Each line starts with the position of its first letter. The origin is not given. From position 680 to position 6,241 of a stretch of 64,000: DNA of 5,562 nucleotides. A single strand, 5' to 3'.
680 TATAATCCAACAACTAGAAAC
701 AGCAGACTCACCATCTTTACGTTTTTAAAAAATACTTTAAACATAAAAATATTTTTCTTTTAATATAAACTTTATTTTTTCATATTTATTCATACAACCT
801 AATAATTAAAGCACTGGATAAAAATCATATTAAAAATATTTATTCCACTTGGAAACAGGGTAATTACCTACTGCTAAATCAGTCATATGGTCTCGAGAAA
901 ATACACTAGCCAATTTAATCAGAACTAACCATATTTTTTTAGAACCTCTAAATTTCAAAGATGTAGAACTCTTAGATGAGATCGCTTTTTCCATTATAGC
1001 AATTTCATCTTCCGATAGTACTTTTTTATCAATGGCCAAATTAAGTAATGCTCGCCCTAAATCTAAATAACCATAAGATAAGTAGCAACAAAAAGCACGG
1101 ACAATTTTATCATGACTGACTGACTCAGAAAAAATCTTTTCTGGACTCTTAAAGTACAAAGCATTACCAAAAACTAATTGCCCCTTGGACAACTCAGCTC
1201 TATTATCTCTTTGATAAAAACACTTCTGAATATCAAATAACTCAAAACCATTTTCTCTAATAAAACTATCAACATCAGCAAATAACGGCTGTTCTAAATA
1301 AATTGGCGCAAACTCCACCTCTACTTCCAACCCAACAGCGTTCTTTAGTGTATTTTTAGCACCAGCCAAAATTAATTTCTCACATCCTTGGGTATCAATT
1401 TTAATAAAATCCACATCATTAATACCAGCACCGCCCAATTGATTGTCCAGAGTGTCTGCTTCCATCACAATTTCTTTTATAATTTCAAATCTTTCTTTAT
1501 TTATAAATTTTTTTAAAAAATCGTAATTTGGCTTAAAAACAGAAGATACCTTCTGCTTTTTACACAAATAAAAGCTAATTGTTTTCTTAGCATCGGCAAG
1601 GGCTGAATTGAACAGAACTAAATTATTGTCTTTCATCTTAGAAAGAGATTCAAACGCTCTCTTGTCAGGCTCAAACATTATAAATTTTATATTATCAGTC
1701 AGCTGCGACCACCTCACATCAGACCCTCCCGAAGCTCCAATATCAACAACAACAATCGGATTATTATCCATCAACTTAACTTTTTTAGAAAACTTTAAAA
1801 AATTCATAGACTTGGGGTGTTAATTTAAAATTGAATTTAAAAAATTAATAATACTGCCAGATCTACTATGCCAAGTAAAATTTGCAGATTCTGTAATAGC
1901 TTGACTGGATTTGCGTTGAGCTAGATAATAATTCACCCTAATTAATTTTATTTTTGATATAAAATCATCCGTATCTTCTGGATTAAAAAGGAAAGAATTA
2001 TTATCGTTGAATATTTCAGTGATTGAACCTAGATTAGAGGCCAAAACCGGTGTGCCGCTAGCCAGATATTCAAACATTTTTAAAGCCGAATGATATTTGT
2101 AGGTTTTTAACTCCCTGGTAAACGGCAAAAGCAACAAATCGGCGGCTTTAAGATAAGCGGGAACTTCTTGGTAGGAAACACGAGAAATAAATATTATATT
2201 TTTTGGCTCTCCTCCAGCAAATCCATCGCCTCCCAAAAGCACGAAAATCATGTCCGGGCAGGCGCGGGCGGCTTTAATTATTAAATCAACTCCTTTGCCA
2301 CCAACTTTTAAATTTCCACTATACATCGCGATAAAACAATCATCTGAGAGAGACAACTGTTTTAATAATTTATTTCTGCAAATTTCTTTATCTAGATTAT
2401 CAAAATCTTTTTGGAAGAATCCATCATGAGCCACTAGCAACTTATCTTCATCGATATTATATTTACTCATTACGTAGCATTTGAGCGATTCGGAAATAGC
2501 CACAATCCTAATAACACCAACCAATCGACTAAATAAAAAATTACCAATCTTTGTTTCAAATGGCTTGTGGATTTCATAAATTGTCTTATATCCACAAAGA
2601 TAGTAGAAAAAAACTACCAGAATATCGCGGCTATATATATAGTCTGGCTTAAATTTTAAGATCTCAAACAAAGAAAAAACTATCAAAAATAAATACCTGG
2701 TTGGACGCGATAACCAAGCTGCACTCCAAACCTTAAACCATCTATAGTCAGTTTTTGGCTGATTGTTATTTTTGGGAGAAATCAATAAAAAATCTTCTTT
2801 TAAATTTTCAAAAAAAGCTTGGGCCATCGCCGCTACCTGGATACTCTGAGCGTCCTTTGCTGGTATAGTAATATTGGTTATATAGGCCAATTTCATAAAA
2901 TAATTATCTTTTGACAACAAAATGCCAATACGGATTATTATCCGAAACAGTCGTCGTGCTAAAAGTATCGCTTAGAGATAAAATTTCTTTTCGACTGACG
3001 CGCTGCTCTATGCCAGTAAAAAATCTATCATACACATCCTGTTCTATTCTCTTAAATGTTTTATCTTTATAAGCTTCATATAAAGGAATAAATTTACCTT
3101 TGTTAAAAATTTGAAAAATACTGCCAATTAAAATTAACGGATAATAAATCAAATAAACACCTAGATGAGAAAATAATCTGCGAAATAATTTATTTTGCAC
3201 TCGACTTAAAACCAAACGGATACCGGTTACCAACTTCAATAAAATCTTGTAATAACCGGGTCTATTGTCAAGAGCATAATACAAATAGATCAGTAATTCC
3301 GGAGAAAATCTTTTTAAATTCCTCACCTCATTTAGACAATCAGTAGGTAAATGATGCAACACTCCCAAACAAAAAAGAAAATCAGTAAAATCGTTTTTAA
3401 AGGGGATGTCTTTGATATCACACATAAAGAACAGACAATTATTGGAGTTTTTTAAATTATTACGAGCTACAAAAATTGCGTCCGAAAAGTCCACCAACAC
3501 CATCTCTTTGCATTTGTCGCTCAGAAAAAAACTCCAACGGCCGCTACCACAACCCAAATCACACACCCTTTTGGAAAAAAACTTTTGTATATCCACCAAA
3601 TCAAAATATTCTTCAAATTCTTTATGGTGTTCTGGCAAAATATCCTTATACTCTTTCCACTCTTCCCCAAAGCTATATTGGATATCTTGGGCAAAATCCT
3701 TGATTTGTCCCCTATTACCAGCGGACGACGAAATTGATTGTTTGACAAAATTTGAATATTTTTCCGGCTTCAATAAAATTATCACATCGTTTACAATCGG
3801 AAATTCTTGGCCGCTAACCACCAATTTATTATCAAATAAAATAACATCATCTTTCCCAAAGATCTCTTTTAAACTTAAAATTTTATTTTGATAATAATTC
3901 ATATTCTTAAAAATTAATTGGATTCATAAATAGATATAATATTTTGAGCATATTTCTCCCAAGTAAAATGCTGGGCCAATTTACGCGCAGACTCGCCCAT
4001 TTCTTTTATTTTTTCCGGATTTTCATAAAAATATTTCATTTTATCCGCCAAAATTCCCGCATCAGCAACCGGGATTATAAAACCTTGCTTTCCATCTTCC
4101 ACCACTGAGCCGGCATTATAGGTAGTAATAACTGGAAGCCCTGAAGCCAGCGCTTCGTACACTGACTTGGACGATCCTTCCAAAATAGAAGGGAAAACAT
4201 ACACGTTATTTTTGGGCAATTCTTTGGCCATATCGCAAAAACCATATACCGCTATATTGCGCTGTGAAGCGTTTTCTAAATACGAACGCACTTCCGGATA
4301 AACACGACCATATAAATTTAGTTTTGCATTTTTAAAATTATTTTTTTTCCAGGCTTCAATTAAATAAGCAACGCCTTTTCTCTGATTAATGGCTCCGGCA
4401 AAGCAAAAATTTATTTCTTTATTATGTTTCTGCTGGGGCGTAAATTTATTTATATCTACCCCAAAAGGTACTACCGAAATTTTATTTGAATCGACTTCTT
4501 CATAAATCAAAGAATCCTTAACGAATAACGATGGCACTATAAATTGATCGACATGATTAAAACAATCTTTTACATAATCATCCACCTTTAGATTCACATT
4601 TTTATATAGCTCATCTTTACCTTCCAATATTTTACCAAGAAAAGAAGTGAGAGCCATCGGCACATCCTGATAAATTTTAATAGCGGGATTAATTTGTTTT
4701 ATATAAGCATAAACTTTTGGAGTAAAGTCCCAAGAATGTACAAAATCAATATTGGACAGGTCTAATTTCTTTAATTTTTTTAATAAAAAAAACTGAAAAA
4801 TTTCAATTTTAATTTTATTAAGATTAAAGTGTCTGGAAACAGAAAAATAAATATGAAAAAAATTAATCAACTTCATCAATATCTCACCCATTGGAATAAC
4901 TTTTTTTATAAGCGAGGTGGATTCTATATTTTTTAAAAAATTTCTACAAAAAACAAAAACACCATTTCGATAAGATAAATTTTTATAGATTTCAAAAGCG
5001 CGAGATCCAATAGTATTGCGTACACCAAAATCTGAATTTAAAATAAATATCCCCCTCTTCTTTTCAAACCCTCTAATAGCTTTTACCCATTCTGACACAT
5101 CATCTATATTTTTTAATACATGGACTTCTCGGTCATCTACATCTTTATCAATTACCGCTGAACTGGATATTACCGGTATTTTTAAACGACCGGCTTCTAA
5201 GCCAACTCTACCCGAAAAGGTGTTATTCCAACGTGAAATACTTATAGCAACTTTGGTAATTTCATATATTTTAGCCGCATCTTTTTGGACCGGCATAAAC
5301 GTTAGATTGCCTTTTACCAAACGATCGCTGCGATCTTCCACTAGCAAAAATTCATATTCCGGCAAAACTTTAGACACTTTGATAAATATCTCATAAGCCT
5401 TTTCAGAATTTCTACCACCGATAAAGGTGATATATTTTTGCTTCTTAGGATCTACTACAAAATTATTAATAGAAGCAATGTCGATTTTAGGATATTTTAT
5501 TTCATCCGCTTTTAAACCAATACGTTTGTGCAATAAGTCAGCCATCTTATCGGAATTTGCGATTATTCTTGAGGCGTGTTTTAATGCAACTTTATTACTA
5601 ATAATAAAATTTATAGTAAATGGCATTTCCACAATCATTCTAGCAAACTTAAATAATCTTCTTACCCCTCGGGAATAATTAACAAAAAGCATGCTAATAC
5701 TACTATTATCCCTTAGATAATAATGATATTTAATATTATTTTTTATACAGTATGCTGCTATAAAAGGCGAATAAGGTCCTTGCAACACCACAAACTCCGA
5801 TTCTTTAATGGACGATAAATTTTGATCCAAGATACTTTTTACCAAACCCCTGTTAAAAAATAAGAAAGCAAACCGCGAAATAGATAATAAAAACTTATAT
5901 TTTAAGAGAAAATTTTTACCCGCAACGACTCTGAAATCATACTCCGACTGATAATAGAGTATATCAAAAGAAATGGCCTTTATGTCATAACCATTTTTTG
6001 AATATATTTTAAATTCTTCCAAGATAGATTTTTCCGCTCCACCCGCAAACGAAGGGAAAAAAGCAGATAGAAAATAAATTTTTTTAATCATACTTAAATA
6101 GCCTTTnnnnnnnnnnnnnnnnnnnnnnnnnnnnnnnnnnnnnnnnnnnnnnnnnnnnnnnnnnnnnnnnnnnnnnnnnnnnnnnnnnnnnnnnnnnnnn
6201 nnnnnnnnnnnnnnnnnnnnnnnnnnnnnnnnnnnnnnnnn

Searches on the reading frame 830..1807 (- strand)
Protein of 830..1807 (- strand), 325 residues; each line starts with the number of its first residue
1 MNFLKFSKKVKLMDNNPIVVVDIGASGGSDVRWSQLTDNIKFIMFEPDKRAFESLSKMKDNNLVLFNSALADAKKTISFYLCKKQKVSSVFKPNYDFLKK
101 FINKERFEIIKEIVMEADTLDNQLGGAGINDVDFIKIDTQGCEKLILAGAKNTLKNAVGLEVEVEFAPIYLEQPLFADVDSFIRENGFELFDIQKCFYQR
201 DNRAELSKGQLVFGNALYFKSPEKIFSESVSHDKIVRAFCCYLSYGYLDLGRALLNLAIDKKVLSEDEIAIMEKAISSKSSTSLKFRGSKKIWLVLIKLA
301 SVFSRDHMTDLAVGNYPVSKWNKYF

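Call 8: search_protein_families(library=pfam, proteins=[window:830-1807:-], max_evalue=0.001)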
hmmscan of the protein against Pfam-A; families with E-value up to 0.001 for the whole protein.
window:830-1807:- (325 aa): 1 family
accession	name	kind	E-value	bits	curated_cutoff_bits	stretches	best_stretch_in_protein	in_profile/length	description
PF05050.19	Methyltransf_21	-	3.6e-19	70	22.7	1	22-190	1-173/173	Methyltransferase FkbM domain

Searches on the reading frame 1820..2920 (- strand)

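Call 8: search_protein_families(library=pfam, proteins=[window:1820-2920:-], max_evalue=0.001)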
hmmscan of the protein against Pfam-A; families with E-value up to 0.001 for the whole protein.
window:1820-2920:- (366 aa): 4 families
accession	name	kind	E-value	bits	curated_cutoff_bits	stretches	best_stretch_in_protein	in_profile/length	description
PF13692.12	Glyco_trans_1_4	-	4.2e-14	53.4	27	1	198-325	4-137/142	Glycosyl transferases group 1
PF00534.26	Glycos_transf_1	-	5.9e-14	52.4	26.4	1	187-330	7-158/172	Glycosyl transferases group 1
PF13524.12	Glyco_trans_1_2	-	9.4e-11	42.3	25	1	214-346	5-125/144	Glycosyl transferase-like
PF13439.12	Glyco_transf_4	-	0.00055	20.4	28.5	1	46-167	24-165/170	Glycosyltransferase Family 4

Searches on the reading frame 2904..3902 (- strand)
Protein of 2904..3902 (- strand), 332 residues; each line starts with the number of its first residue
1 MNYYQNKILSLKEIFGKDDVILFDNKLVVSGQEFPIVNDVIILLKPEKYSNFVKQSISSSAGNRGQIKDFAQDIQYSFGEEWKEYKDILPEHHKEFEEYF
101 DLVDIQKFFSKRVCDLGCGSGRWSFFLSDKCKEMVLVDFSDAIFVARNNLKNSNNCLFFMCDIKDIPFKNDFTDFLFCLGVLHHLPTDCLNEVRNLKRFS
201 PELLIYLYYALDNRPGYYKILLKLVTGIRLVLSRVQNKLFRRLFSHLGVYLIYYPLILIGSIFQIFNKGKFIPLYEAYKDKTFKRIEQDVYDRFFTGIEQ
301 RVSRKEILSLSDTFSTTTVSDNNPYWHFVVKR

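Call 8: search_protein_families(library=pfam, proteins=[window:2904-3902:-], max_evalue=0.001)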
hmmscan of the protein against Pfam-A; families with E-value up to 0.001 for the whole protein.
window:2904-3902:- (332 aa): 6 families
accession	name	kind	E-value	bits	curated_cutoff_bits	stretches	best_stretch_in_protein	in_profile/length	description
PF13649.12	Methyltransf_25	-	7.6e-13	49.4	27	1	113-192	1-88/97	Methyltransferase domain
PF08241.18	Methyltransf_11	-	1.9e-11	44.9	21.2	1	115-195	2-85/95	Methyltransferase domain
PF13847.12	Methyltransf_31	-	2.1e-11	44.2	27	1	111-205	5-109/145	Methyltransferase domain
PF13489.12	Methyltransf_23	-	3.5e-08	33.8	27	1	96-200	6-108/164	Methyltransferase domain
PF08242.18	Methyltransf_12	-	5.1e-08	34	30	1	115-194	2-89/98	Methyltransferase domain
PF03848.20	TehB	-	0.00042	20.2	20.4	1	110-197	31-121/193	Tellurite resistance protein TehB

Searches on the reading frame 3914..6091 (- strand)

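Call 8: search_protein_families(library=pfam, proteins=[window:3914-6091:-], max_evalue=0.001)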
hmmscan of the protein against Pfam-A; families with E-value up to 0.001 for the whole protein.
window:3914-6091:- (725 aa): 4 families
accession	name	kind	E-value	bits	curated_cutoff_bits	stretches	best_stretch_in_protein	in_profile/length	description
PF13692.12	Glyco_trans_1_4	-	1.8e-28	100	27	2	561-691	3-142/142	Glycosyl transferases group 1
PF00534.26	Glycos_transf_1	-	1.5e-26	93.4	26.4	1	552-704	8-171/172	Glycosyl transferases group 1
PF13439.12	Glyco_transf_4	-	9.7e-13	48.9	28.5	1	431-548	59-169/170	Glycosyltransferase Family 4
PF13524.12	Glyco_trans_1_2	-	9.6e-08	32.5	25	1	576-719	4-143/144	Glycosyl transferase-like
